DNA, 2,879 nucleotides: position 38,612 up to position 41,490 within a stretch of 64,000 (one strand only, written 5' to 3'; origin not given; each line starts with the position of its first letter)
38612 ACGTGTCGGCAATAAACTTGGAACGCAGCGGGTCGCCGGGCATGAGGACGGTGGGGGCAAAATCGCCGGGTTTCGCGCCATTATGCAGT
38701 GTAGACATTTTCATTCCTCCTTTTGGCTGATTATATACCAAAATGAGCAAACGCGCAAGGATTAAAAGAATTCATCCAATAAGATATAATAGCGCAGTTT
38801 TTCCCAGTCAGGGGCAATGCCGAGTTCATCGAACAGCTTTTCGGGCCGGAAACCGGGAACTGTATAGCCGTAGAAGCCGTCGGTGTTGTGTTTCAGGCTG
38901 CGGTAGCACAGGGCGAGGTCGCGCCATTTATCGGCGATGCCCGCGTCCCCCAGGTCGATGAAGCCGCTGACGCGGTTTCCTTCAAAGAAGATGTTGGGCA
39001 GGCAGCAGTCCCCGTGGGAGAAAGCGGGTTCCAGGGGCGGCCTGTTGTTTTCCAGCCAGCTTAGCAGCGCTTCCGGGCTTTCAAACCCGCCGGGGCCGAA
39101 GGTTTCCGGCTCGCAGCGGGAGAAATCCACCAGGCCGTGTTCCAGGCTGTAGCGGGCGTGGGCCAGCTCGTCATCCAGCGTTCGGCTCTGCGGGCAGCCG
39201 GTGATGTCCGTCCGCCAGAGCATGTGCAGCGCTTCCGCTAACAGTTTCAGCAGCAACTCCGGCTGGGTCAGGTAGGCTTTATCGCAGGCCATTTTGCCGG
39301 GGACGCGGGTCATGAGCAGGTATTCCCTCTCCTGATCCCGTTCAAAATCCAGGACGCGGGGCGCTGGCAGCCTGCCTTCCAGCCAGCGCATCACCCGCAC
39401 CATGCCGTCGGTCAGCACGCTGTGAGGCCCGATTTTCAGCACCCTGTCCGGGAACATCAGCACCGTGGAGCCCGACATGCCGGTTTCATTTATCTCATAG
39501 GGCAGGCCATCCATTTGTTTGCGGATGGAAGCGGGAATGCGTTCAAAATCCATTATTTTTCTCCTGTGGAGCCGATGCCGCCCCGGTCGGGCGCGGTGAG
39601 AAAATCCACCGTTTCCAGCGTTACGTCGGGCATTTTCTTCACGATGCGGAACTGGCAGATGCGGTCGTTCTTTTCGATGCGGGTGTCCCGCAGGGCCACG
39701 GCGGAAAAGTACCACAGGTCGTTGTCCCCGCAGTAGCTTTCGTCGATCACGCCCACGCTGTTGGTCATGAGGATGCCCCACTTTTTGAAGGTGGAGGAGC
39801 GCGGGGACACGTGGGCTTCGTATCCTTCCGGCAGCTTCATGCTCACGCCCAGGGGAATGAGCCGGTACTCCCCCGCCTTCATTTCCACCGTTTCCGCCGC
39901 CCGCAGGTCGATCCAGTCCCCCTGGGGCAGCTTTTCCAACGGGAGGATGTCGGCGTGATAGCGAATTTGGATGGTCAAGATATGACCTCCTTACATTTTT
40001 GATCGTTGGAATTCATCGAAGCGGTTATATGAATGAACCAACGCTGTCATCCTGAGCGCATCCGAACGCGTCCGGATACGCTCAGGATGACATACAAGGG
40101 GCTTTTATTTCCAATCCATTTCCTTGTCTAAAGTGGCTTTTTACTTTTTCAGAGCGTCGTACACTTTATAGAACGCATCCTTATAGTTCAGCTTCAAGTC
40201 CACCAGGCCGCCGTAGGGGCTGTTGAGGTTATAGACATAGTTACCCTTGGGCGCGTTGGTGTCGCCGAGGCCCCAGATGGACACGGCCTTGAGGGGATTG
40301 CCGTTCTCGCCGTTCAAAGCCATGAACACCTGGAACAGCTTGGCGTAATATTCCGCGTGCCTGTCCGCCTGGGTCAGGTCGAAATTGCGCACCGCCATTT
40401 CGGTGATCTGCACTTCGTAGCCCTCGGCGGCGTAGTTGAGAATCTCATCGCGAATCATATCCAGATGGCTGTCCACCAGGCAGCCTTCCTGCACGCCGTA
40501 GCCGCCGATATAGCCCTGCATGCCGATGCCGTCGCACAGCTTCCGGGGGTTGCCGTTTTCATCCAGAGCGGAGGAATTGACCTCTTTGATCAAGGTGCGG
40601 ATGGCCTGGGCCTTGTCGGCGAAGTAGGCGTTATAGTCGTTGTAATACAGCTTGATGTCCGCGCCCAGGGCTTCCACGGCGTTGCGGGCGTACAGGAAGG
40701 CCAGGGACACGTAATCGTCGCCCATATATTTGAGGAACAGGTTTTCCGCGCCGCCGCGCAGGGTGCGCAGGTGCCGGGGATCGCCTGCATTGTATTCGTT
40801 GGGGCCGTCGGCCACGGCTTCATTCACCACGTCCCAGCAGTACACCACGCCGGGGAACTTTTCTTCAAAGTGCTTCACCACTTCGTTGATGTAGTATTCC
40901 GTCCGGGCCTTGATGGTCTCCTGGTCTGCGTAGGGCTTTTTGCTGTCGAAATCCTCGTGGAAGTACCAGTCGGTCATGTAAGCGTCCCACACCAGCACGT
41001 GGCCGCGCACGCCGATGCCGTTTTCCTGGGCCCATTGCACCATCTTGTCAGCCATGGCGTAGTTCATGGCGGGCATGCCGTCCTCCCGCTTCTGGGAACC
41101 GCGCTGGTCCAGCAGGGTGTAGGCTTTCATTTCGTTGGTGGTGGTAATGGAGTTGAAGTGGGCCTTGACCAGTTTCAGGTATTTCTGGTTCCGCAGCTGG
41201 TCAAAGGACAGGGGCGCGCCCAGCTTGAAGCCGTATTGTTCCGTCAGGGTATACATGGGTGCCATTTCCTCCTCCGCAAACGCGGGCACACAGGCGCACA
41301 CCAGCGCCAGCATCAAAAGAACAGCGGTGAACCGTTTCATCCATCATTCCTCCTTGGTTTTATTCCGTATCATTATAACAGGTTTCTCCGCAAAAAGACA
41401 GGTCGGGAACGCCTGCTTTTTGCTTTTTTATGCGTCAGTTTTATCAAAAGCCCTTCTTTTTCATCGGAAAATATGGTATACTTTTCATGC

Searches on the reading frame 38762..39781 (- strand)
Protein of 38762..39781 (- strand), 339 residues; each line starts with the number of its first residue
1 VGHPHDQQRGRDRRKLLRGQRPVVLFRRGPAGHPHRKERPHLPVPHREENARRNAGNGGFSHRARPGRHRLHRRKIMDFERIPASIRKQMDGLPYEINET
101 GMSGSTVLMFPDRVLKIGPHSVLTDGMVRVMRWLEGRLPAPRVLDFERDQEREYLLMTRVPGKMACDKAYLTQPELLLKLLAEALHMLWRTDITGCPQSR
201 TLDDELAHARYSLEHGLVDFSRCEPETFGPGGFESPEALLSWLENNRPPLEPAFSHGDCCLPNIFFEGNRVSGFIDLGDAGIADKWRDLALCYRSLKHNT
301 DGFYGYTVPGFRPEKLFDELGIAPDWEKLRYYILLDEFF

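Call 62: search_protein_families(library=pfam, proteins=[window:38762-39781:-], max_evalue=0.00001)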
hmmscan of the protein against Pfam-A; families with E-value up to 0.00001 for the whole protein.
window:38762-39781:- (339 aa): 1 family
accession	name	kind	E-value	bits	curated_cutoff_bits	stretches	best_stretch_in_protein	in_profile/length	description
PF01636.29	APH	-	8.2e-28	98.2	23.2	1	112-330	22-237/239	Phosphotransferase enzyme family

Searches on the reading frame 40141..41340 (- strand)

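Call 62: search_protein_families(library=pfam, proteins=[window:40141-41340:-], max_evalue=0.00001)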
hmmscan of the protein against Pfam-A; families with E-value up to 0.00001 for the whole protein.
window:40141-41340:- (399 aa): 1 family
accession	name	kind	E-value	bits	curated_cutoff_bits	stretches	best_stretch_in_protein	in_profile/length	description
PF00331.26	Glyco_hydro_10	-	2.9e-58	198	22.1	1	32-395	5-310/311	Glycosyl hydrolase family 10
